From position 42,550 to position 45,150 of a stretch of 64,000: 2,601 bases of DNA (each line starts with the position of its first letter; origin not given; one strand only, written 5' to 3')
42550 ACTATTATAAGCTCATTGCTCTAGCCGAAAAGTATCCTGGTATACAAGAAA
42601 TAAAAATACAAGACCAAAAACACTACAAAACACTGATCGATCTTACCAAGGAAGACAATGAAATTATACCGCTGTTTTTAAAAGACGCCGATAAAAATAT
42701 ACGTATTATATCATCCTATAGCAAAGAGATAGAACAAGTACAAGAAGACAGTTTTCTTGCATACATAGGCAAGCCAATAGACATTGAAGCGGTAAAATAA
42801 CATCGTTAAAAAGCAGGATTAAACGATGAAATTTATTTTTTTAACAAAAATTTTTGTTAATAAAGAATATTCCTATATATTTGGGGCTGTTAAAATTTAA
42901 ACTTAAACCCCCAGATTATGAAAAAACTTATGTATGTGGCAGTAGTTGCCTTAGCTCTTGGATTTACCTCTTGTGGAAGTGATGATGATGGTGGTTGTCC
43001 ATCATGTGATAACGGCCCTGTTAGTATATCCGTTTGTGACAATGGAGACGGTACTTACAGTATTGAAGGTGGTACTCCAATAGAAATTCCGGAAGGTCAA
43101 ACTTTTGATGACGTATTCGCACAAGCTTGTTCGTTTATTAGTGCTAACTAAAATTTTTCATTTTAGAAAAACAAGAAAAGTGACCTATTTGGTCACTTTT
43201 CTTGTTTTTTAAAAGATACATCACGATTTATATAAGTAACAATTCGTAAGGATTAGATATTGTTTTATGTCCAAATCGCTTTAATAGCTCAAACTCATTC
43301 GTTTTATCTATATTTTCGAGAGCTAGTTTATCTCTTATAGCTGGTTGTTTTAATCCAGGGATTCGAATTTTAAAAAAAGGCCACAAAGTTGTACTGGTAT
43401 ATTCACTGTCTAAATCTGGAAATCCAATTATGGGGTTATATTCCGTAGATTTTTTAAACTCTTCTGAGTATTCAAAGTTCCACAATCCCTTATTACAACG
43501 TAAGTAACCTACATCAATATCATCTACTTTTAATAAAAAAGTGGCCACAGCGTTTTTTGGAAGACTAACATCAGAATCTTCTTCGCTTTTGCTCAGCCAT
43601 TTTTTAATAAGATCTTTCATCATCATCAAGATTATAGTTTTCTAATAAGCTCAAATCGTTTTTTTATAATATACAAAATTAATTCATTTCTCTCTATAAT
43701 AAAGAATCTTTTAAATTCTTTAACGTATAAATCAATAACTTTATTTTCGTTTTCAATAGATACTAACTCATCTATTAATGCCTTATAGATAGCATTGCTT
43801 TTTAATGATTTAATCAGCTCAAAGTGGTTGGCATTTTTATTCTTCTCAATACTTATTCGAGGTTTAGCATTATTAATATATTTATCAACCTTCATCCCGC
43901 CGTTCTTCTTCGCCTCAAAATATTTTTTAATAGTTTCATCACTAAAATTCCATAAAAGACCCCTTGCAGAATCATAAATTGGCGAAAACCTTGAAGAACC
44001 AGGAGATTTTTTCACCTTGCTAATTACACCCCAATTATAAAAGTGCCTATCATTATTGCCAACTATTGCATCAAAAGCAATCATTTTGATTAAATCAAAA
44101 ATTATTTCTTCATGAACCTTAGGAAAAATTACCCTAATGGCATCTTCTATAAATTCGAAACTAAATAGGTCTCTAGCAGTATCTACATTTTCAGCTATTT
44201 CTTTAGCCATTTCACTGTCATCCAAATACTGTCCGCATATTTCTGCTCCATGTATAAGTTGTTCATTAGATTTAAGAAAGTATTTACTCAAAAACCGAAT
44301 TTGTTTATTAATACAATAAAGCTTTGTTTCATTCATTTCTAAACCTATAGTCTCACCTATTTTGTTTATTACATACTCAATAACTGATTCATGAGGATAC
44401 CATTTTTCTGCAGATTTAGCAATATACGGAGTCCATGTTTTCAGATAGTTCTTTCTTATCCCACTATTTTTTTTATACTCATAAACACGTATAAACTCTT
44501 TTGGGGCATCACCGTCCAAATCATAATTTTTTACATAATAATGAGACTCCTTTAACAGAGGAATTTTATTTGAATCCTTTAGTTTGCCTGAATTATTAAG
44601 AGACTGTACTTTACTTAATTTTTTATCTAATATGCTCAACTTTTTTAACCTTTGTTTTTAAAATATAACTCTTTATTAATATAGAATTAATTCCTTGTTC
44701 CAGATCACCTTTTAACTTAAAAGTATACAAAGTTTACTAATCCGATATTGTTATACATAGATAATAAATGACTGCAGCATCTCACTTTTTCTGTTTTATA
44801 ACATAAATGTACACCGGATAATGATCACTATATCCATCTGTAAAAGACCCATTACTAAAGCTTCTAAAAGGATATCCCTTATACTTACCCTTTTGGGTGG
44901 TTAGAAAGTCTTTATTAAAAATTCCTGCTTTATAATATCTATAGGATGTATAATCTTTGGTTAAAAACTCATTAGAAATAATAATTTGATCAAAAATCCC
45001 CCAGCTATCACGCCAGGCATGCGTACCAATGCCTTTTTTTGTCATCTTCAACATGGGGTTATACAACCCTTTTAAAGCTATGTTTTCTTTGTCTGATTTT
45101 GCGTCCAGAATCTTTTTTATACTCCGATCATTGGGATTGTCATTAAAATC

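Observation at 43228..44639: Split, order-inverted HipA-like kinase module with no HipB partner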

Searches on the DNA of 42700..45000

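Call 91: search_rna_families(source=window, start=42700, end=45000, threshold=evalue, max_evalue=0.1)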
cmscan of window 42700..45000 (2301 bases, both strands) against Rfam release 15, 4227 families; matches with E-value up to 0.1: 11.
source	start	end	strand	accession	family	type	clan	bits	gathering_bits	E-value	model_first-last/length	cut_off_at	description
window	43168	43210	+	RF03790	MIR8008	Gene; miRNA;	-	37.2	66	1.5e-05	1-55/55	no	MIR8008 microRNA precursor family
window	43161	43213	+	RF04197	mir-9457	Gene; miRNA;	-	34.5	90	0.00016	1-68/68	no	mir-9457 microRNA precursor family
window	43162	43214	-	RF04197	mir-9457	Gene; miRNA;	-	31.1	90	0.0013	1-68/68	no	mir-9457 microRNA precursor family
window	43157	43218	+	RF03516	MIR5229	Gene; miRNA;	-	29.9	80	0.0011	1-87/87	no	MIR5229 microRNA precursor family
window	43159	43215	-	RF03516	MIR5229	Gene; miRNA;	-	29.5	80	0.0014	1-87/87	no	MIR5229 microRNA precursor family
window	43153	43218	+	RF04079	MIR161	Gene; miRNA;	-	27.6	90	0.0038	1-136/136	no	MIR161 microRNA precursor family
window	43159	43220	-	RF04079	MIR161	Gene; miRNA;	-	25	90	0.021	1-136/136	no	MIR161 microRNA precursor family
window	43166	43210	+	RF03664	MIR6288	Gene; miRNA;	-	24.5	74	0.075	1-92/92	no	MIR6288 microRNA precursor family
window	43166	43210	-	RF03664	MIR6288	Gene; miRNA;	-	24.3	74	0.081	1-92/92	no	MIR6288 microRNA precursor family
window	43165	43233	+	RF01808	MicX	Gene; sRNA;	-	23.3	75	0.021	1-194/194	no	MicX Vibrio cholerae sRNA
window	43080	43212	-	RF01808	MicX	Gene; sRNA;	-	21.4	75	0.07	1-194/194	no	MicX Vibrio cholerae sRNA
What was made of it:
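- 44640..44781 (-): 142-bp AT-rich leader upstream of the kinase, inside the insert. It presumably holds the module's promoter. There is no coding capacity for a regulator. No Rfam family (call 91).
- Tried and rejected: Rfam: only sub-threshold hairpin look-alikes (call 91).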
